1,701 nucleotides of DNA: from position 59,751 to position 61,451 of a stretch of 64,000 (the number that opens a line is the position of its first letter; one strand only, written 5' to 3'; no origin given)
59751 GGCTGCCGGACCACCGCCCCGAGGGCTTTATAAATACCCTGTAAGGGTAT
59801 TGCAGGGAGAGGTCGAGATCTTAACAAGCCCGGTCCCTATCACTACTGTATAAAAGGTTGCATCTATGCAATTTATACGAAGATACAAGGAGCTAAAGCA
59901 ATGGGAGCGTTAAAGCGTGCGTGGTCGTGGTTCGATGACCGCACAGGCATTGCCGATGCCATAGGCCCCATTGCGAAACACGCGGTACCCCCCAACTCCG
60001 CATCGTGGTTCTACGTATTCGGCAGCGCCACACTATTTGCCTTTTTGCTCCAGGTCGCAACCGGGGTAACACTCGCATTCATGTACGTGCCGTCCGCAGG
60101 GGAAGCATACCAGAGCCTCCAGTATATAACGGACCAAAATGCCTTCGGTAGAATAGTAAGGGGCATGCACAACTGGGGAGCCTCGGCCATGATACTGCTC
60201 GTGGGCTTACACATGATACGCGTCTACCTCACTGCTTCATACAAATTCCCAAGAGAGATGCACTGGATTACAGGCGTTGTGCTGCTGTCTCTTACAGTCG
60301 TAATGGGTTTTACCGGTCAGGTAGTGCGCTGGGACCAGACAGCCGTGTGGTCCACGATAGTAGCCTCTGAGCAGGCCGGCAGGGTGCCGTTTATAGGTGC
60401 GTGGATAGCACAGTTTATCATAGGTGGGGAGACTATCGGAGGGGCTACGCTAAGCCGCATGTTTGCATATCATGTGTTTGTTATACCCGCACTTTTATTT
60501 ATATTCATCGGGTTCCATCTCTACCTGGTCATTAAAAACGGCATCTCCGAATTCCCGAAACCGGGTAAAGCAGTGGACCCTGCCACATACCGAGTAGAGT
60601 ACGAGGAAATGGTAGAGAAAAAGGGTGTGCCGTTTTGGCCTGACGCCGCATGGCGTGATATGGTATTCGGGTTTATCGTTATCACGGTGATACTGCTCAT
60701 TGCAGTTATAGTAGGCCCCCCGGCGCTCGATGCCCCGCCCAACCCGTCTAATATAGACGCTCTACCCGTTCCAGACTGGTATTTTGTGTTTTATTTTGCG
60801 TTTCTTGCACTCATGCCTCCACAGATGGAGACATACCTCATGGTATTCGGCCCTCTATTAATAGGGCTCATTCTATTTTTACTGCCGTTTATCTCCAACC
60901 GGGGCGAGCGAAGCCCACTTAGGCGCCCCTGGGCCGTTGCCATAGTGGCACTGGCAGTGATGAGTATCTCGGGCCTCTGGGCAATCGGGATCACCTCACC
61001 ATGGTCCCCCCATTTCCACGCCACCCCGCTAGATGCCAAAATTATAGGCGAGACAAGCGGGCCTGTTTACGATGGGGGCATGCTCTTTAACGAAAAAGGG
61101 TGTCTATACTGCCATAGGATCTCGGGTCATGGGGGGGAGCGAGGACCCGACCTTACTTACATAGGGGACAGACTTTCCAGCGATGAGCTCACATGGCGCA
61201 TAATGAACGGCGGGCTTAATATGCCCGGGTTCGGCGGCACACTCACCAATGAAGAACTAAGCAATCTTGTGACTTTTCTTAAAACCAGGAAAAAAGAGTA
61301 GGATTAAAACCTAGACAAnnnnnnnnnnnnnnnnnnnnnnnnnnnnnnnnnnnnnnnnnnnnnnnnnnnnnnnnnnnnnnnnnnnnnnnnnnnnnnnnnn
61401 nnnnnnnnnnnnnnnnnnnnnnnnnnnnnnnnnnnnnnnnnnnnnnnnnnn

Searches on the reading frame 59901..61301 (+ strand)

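Call 55: search_protein_families(library=pfam, proteins=[window:59901-61301:+], max_evalue=0.00001)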
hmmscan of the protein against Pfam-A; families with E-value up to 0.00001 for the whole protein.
window:59901-61301:+ (466 aa): 5 families
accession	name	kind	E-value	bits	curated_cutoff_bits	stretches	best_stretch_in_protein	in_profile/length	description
PF00033.24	Cytochrome_B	-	1.8e-44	152.3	27.2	1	31-212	7-187/189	Cytochrome b/b6/petB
PF13631.11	Cytochrom_B_N_2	-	5e-39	134.4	27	1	96-274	2-163/169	Cytochrome b(N-terminal)/b6/petB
PF13442.11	Cytochrome_CBB3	-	2.4e-10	41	27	1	392-460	6-68/68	Cytochrome C oxidase, cbb3-type, subunit III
PF00032.22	Cytochrom_B_C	-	4.4e-06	27.3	20.7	1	284-368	6-87/102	Cytochrome b(C-terminal)/b6/petD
PF14358.11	DUF4405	-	7e-06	26.9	26.7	1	43-106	5-63/66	Domain of unknown function (DUF4405)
